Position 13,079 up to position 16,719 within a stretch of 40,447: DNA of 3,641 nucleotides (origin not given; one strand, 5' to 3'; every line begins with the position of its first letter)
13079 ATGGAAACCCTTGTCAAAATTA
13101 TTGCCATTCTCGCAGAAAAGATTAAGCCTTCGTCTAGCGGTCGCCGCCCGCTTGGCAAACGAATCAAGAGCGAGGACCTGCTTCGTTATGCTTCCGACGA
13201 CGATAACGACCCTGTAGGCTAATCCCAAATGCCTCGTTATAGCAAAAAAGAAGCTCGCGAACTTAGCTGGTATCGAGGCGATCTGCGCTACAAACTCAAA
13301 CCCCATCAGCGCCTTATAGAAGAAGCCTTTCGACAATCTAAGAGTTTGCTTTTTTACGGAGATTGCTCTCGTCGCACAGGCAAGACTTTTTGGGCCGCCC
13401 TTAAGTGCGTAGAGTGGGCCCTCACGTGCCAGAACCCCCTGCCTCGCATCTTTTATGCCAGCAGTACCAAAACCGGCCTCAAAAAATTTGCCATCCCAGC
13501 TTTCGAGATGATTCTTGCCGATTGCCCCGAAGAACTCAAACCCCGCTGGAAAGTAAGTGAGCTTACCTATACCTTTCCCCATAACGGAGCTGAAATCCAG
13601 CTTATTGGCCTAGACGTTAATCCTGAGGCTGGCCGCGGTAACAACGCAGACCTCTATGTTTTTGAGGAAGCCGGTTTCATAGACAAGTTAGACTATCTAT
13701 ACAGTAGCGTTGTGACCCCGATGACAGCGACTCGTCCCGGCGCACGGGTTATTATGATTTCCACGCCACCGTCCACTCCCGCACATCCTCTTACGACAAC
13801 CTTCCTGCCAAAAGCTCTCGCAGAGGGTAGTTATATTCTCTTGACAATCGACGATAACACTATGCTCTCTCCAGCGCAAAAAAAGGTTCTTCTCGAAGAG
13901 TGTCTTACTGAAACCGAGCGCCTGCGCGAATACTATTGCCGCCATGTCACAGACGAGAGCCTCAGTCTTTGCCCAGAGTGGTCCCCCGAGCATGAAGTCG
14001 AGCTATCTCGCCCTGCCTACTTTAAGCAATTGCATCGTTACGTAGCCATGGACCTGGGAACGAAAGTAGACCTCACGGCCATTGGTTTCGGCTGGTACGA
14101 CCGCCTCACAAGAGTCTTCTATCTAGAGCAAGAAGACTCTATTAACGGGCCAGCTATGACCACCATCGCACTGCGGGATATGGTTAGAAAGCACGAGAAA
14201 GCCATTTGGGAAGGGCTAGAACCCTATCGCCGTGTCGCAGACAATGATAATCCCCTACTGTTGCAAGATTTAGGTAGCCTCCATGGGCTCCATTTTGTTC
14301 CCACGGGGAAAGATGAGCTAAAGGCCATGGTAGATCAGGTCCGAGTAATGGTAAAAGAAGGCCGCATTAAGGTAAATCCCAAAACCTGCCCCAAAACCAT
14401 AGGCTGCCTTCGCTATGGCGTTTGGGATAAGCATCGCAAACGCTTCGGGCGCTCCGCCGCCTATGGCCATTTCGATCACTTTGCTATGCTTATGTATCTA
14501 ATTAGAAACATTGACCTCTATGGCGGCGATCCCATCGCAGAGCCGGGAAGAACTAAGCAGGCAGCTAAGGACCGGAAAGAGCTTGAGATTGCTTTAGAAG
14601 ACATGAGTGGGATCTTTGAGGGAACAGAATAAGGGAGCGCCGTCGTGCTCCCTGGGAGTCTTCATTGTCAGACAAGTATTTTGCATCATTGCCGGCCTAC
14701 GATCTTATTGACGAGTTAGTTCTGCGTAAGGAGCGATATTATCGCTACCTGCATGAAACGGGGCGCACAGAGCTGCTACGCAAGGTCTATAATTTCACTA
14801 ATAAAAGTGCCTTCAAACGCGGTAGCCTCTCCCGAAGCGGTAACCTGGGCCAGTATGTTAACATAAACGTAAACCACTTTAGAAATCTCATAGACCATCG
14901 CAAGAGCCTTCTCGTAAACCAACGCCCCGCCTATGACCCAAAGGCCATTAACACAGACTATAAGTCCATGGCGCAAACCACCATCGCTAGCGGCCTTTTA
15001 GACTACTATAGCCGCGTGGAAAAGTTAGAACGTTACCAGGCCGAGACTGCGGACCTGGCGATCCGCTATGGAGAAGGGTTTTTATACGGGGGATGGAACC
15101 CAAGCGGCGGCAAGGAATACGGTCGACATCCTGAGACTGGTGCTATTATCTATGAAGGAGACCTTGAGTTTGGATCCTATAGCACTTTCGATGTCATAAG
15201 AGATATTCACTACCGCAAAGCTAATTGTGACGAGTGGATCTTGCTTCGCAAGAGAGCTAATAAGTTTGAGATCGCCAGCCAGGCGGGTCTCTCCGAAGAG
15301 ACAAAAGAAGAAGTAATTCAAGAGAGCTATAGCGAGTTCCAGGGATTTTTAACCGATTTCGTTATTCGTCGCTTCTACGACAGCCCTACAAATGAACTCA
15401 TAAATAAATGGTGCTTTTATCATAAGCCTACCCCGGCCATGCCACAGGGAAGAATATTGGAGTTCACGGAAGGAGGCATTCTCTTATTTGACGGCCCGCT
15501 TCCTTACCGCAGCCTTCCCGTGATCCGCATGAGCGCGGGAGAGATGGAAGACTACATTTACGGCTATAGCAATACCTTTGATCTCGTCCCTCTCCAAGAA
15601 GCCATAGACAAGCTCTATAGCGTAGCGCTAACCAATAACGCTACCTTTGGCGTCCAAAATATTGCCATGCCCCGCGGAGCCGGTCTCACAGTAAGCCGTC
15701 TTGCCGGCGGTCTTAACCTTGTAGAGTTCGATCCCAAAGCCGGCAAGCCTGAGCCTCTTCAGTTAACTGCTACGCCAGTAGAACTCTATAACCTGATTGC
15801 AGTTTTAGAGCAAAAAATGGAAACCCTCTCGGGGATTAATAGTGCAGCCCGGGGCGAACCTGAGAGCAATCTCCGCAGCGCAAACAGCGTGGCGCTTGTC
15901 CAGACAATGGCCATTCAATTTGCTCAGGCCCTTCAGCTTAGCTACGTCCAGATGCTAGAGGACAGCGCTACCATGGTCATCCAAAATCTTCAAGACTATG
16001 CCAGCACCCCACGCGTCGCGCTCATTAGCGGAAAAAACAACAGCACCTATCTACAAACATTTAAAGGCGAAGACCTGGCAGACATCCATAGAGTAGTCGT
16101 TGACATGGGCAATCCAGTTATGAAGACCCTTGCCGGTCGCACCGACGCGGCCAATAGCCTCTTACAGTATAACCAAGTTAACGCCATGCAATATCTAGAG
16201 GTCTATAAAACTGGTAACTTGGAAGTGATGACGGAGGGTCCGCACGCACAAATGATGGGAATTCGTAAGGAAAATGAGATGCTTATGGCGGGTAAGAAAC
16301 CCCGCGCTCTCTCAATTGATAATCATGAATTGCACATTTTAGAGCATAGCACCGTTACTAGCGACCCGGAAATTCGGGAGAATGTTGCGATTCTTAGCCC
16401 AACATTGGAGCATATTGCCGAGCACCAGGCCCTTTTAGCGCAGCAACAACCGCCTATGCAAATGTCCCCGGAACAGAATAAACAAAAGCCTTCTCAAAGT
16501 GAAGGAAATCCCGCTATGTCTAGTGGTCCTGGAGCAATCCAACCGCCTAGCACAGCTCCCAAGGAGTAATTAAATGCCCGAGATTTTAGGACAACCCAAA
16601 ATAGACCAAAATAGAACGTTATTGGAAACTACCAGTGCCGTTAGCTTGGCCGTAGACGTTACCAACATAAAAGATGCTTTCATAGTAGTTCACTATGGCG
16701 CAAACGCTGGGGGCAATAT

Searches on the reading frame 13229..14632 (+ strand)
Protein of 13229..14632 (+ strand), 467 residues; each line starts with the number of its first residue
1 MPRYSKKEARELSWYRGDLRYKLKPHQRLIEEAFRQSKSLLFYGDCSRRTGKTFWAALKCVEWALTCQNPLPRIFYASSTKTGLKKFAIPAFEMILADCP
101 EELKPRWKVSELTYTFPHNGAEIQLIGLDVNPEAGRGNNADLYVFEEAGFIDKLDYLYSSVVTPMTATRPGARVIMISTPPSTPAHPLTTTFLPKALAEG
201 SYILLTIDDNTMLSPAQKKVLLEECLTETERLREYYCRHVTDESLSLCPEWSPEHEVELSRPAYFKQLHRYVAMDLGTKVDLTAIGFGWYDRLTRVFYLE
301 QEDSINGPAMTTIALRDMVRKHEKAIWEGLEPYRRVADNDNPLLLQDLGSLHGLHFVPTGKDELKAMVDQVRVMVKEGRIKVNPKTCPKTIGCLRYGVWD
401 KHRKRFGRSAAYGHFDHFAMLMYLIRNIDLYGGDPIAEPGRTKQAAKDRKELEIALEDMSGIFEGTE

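Call 11: search_protein_families(library=pfam, proteins=[window:13229-14632:+], max_evalue=0.001)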
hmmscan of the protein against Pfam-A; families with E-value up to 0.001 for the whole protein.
window:13229-14632:+ (467 aa): 1 family
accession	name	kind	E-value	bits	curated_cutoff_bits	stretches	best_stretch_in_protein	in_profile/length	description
PF03237.21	Terminase_6N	-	1.2e-05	25.6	22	1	47-219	5-181/215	Terminase large subunit, T4likevirus-type, N-terminal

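Call 74: find_related_loci(query=window:13229-14629:+, collection=genome_contigs, flank=10000)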
Query window:13229-14629:+ (467 aa) in genome_contigs; peptide patterns used: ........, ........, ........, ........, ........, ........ (x = any residue, [..] = any of these).
28 stretches matched a pattern, but none encodes a relative of the query by tblastn (E <= 1e-3).

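Call 75: find_related_loci(query=window:13229-14629:+, collection=viral_contigs, flank=10000)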
Query window:13229-14629:+ (467 aa) in viral_contigs; peptide patterns used: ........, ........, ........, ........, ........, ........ (x = any residue, [..] = any of these).
4 stretches matched a pattern, but none encodes a relative of the query by tblastn (E <= 1e-3).

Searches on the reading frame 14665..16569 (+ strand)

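Call 11: search_protein_families(library=pfam, proteins=[window:14665-16569:+], max_evalue=0.001)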
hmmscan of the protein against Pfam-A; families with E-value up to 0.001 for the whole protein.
window:14665-16569:+ (634 aa): 1 family
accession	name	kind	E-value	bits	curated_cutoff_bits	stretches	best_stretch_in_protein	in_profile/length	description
PF16510.12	P22_portal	-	3.1e-05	23.1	26.1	1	267-474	257-481/594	Phage P22-like portal protein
